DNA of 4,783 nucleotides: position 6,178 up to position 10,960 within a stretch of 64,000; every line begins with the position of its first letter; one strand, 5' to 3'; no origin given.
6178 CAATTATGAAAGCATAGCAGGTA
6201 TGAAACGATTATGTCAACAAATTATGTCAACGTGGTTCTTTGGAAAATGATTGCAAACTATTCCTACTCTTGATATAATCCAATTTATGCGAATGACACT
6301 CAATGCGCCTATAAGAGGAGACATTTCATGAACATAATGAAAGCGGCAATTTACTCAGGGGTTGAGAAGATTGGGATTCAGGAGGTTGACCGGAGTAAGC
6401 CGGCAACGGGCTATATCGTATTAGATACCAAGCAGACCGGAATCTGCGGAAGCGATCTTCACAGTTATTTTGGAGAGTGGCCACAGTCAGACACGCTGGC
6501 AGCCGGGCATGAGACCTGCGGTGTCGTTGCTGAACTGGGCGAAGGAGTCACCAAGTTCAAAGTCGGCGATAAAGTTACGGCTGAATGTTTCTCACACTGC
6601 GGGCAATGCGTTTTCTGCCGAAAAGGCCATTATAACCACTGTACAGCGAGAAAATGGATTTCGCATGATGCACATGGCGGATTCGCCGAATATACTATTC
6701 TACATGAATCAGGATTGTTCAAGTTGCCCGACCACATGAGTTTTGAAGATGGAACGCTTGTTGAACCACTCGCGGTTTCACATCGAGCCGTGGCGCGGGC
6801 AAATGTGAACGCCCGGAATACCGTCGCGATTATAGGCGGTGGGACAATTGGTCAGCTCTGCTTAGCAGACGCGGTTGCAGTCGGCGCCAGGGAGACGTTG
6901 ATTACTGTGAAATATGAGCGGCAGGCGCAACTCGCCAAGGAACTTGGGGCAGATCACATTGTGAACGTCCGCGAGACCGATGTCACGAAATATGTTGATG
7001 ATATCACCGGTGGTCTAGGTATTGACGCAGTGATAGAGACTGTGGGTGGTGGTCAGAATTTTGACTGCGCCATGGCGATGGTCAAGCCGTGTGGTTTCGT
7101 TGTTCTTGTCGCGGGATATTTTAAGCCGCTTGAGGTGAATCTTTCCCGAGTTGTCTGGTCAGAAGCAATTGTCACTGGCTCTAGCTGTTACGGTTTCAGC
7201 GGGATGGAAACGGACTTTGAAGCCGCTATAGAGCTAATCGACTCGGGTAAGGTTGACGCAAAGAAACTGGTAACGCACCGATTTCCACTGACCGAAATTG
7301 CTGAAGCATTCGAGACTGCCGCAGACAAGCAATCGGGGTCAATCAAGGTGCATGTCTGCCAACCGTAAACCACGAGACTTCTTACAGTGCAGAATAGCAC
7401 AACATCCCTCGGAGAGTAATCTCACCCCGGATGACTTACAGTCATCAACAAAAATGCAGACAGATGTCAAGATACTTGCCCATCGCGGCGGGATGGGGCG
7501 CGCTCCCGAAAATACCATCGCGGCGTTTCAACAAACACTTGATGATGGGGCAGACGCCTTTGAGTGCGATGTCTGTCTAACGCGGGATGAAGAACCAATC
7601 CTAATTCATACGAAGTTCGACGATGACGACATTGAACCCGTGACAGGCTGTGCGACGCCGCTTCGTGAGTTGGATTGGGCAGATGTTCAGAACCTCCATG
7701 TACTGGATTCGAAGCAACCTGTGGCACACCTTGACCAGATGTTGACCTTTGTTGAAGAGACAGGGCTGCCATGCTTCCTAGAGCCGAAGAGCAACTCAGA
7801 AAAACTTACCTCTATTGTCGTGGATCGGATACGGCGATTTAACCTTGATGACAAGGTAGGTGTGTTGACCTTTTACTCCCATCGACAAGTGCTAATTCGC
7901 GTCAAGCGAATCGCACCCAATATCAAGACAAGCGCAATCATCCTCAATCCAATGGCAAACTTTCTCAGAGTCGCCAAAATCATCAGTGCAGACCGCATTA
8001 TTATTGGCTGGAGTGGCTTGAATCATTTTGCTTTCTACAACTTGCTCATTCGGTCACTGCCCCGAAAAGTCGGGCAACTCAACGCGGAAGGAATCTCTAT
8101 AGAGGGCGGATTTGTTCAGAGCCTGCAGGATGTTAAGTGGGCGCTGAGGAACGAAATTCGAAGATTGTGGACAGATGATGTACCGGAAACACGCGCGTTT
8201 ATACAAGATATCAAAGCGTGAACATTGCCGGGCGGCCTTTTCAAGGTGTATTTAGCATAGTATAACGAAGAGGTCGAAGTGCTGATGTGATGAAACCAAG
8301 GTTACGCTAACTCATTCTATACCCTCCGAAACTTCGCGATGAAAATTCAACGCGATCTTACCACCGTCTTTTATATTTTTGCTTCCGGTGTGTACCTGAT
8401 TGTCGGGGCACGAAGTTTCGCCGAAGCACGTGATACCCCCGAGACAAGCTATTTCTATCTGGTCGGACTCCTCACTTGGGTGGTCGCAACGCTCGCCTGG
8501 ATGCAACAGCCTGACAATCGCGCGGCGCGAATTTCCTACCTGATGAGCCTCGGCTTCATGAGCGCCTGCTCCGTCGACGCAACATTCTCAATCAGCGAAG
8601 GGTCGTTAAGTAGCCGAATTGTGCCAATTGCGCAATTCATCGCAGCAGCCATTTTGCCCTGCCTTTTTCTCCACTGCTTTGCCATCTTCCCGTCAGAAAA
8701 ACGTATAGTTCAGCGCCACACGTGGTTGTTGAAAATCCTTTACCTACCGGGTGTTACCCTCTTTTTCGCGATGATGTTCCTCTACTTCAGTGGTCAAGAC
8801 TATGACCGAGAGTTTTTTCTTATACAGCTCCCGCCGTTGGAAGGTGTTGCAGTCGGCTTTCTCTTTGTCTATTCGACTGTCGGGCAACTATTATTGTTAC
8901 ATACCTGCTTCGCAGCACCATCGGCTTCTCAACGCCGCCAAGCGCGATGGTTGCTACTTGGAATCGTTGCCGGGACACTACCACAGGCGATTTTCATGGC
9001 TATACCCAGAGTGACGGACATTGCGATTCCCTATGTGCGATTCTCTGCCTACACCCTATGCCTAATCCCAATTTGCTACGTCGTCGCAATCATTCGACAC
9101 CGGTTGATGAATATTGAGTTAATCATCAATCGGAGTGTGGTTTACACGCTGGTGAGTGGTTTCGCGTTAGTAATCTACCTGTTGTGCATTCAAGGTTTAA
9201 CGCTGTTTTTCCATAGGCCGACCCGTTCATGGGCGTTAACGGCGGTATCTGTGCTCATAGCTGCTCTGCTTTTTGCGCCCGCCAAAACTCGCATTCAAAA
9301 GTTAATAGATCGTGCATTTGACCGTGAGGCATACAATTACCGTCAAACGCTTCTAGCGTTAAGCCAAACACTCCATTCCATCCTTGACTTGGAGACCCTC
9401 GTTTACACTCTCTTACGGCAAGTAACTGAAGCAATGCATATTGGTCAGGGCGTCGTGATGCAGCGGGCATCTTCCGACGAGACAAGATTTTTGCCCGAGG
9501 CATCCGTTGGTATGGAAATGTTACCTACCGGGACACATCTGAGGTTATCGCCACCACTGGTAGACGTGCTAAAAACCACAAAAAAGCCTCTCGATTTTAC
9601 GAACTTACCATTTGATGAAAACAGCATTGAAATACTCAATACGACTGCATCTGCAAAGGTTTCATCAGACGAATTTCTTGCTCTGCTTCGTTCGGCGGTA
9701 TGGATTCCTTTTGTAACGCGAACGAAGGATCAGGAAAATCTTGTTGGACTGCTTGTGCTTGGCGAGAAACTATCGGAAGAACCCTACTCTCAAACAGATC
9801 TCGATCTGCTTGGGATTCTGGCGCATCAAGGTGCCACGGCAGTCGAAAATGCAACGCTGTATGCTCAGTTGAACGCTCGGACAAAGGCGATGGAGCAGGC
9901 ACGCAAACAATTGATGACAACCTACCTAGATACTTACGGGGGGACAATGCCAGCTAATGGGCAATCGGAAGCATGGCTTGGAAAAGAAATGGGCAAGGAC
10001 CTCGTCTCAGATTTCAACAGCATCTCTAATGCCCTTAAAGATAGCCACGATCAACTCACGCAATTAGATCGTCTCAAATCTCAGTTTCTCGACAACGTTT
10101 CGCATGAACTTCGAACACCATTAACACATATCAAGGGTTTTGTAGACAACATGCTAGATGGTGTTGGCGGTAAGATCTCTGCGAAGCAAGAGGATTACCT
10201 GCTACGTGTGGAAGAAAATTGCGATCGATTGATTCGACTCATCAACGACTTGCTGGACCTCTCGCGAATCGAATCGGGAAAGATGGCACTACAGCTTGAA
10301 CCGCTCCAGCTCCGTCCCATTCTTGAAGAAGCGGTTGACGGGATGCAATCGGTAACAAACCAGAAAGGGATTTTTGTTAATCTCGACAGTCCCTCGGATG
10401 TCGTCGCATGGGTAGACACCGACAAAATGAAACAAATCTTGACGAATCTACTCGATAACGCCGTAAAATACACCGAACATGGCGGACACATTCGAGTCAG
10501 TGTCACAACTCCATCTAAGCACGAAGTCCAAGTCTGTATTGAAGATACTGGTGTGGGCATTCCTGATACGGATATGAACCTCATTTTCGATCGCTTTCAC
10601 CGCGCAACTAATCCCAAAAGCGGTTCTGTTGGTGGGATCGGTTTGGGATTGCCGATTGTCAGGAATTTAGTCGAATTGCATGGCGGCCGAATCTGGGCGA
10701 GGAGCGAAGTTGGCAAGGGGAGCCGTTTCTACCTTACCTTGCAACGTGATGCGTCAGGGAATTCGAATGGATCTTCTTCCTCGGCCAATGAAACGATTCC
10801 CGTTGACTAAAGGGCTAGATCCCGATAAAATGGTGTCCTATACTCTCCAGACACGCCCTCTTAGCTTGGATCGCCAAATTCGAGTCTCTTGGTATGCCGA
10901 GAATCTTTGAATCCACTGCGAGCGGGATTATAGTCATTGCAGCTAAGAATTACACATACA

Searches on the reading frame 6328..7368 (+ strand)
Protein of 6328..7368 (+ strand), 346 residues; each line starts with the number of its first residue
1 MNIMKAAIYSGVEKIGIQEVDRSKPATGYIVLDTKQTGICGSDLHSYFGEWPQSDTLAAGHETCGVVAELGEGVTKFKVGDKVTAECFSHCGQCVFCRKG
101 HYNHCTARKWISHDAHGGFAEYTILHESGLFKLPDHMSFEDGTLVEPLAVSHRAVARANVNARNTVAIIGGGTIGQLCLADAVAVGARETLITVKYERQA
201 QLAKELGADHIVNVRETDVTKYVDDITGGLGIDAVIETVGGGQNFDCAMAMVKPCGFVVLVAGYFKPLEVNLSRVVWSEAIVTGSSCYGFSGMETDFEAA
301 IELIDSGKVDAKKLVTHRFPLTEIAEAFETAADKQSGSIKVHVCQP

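Call 78: search_protein_families(library=pfam, proteins=[window:6328-7368:+], max_evalue=0.00001)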
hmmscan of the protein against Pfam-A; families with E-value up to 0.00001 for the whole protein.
window:6328-7368:+ (346 aa): 4 families
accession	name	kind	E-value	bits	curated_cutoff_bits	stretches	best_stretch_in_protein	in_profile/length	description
PF08240.17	ADH_N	-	1e-25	90.4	23.5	1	29-135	4-104/104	Alcohol dehydrogenase GroES-like domain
PF00107.32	ADH_zinc_N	-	4.7e-22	78.8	31.8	1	174-305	2-128/129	Zinc-binding dehydrogenase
PF13602.12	ADH_zinc_N_2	-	1.2e-12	49.4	27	1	206-332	1-124/134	Zinc-binding dehydrogenase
PF16912.11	Glu_dehyd_C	-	8.2e-12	45.5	34.9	1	142-333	4-203/211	Glucose dehydrogenase C-terminus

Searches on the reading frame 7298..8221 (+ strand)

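Call 78: search_protein_families(library=pfam, proteins=[window:7298-8221:+], max_evalue=0.00001)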
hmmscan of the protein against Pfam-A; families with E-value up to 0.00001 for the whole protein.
window:7298-8221:+ (307 aa): 1 family
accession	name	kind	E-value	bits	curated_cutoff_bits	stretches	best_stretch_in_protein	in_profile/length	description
PF03009.23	GDPD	-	9.4e-20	72.2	23.6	1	62-181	1-128/244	Glycerophosphoryl diester phosphodiesterase family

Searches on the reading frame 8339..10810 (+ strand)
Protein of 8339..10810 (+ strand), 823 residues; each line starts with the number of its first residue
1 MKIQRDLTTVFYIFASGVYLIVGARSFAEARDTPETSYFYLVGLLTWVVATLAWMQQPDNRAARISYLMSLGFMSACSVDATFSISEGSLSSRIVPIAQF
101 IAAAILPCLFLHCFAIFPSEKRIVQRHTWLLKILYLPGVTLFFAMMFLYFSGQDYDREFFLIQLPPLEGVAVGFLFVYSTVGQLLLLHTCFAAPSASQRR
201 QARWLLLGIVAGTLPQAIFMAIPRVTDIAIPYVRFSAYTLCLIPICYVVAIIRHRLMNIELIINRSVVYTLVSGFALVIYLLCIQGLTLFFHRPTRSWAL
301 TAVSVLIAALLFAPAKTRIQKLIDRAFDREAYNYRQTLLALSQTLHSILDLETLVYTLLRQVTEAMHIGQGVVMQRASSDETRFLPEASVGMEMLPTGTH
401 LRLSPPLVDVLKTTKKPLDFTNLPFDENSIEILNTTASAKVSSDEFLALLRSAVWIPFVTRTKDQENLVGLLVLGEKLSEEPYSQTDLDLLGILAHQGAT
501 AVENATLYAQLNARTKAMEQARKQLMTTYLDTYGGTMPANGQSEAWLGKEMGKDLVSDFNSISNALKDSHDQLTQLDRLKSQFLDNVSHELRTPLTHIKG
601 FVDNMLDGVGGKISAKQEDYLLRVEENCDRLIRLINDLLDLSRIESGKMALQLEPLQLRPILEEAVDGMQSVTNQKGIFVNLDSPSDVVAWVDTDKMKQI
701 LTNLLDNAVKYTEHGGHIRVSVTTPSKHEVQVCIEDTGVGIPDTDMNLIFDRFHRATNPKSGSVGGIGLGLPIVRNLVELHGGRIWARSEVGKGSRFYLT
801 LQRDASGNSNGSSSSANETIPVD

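Call 78: search_protein_families(library=pfam, proteins=[window:8339-10810:+], max_evalue=0.00001)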
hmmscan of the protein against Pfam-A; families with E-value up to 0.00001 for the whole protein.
window:8339-10810:+ (823 aa): 2 families
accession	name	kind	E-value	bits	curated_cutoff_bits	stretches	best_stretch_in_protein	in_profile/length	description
PF02518.31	HATPase_c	-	1.9e-31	109.2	26.4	1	693-803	2-109/111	Histidine kinase-, DNA gyrase B-, and HSP90-like ATPase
PF00512.31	HisKA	-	8.2e-20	71.1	26.9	1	580-647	2-66/66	His Kinase A (phospho-acceptor) domain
